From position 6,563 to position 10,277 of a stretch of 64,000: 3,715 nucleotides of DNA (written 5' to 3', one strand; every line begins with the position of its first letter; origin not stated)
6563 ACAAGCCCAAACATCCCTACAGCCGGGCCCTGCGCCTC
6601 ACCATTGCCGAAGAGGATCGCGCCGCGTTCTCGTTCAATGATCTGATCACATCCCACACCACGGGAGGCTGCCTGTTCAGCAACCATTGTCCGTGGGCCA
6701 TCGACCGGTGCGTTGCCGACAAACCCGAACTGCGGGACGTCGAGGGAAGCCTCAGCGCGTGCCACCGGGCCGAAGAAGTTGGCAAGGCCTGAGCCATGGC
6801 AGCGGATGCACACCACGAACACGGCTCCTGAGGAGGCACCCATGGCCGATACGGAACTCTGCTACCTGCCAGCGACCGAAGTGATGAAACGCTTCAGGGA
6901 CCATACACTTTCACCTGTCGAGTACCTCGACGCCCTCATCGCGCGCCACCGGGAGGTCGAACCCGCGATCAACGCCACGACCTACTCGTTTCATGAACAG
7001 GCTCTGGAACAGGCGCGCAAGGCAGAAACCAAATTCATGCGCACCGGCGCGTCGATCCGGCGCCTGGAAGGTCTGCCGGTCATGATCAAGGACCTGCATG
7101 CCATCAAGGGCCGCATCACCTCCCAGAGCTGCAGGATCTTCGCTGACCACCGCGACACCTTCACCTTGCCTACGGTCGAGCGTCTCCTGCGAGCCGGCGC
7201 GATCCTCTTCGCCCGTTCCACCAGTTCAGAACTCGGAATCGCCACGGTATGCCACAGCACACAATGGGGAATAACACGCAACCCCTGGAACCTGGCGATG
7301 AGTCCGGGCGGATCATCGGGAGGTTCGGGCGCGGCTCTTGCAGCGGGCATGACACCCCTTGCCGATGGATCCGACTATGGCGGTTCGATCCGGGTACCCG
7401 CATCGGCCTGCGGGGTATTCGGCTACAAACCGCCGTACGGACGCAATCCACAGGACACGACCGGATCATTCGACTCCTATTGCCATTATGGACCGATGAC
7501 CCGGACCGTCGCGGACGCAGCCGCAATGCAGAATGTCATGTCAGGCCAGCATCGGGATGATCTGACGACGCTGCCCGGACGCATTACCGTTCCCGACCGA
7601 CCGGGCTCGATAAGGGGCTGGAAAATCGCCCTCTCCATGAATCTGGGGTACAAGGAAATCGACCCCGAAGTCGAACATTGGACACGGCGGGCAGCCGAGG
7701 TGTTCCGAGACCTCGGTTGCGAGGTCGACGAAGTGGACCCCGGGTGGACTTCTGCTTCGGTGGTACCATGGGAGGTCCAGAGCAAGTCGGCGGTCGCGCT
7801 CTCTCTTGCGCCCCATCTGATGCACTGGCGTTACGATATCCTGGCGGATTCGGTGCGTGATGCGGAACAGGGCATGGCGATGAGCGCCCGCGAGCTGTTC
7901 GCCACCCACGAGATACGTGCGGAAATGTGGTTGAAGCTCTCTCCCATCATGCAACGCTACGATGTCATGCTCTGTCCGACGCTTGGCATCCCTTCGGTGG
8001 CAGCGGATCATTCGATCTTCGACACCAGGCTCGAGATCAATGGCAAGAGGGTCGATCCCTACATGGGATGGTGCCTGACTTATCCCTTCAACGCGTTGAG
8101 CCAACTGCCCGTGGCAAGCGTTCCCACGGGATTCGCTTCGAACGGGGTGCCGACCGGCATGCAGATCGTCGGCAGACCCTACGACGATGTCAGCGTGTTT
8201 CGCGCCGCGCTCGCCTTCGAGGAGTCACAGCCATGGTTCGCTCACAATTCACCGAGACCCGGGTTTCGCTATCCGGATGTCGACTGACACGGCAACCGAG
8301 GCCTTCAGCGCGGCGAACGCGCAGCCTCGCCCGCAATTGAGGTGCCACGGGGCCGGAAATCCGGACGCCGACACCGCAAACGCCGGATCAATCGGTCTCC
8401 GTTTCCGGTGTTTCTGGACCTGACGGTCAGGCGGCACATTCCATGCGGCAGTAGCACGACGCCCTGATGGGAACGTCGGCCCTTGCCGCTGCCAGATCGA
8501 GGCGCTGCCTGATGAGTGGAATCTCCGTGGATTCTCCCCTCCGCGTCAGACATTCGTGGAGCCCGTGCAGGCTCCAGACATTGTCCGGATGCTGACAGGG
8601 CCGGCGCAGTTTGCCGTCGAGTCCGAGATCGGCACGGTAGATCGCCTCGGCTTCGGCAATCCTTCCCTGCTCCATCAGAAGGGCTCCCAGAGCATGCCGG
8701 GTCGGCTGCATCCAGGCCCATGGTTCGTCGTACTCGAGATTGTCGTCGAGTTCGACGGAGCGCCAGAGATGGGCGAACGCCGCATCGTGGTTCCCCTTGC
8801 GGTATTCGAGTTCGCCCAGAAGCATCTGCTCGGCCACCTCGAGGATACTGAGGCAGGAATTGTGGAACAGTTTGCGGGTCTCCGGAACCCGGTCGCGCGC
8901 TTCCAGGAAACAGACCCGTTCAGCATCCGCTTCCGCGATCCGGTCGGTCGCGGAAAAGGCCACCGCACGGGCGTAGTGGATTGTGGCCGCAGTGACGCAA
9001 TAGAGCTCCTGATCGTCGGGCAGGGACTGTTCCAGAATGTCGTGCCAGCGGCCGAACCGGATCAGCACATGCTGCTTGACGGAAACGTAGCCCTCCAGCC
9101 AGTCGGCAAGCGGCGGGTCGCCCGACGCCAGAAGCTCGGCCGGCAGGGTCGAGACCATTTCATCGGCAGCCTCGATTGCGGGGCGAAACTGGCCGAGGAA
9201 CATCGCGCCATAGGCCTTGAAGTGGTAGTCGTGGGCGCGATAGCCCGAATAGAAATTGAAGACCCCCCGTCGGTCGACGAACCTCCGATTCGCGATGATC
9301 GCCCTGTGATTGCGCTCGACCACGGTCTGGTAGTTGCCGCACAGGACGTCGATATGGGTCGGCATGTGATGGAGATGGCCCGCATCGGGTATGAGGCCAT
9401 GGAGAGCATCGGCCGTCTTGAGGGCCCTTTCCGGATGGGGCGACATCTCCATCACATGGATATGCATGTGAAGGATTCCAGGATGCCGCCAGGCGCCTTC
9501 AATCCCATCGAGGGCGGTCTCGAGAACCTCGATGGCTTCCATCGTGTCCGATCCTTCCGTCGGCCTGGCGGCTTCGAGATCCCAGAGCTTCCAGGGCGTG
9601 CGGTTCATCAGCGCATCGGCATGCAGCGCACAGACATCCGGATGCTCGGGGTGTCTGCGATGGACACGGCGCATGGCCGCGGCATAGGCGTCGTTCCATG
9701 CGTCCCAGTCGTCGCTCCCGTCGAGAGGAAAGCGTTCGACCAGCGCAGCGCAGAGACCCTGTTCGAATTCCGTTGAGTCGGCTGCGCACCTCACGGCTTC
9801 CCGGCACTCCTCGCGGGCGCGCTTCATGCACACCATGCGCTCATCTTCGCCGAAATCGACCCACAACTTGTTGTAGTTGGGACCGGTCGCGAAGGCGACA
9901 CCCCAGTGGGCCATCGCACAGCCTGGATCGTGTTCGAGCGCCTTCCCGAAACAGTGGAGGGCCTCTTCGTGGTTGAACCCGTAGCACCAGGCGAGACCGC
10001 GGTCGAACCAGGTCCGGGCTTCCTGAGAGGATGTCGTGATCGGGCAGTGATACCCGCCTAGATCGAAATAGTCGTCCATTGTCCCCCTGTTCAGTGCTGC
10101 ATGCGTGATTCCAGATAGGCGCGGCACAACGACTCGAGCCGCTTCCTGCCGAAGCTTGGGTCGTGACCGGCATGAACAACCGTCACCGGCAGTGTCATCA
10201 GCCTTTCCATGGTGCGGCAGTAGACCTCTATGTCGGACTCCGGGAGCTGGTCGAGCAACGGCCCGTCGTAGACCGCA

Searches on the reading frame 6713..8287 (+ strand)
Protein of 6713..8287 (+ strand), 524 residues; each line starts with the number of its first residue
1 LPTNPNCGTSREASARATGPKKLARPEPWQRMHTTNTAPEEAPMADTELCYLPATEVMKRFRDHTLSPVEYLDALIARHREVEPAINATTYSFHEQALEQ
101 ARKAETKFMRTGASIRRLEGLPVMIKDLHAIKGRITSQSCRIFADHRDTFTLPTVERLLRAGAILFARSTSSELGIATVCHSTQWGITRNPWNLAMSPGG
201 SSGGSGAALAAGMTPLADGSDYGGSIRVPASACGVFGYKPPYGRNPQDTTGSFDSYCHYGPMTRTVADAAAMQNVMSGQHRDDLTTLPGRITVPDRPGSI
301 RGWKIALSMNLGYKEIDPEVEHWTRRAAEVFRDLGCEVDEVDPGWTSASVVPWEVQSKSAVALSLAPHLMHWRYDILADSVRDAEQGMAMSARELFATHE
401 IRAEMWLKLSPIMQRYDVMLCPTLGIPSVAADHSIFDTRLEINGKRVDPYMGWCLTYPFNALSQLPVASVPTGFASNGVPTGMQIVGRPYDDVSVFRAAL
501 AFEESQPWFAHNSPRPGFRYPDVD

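Call 67: search_protein_families(library=pfam, proteins=[window:6713-8287:+], max_evalue=0.00001)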
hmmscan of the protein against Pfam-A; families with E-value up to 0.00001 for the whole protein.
window:6713-8287:+ (524 aa): 1 family
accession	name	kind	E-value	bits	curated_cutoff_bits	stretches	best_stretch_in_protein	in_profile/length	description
PF01425.27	Amidase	-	9.4e-81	272.5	27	1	71-495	2-444/445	Amidase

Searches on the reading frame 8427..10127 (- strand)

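Call 67: search_protein_families(library=pfam, proteins=[window:8427-10127:-], max_evalue=0.00001)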
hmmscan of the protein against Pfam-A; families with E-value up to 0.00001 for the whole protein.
window:8427-10127:- (566 aa): 3 families
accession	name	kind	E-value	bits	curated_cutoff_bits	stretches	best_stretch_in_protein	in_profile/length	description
PF00515.34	TPR_1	-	6e-10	38.9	27.8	0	37-69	1-33/34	Tetratricopeptide repeat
PF07719.23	TPR_2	-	6.4e-08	32.6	27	0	37-69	1-33/34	Tetratricopeptide repeat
PF13424.12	TPR_12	-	3e-06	27.7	30.1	0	436-498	8-69/77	Tetratricopeptide repeat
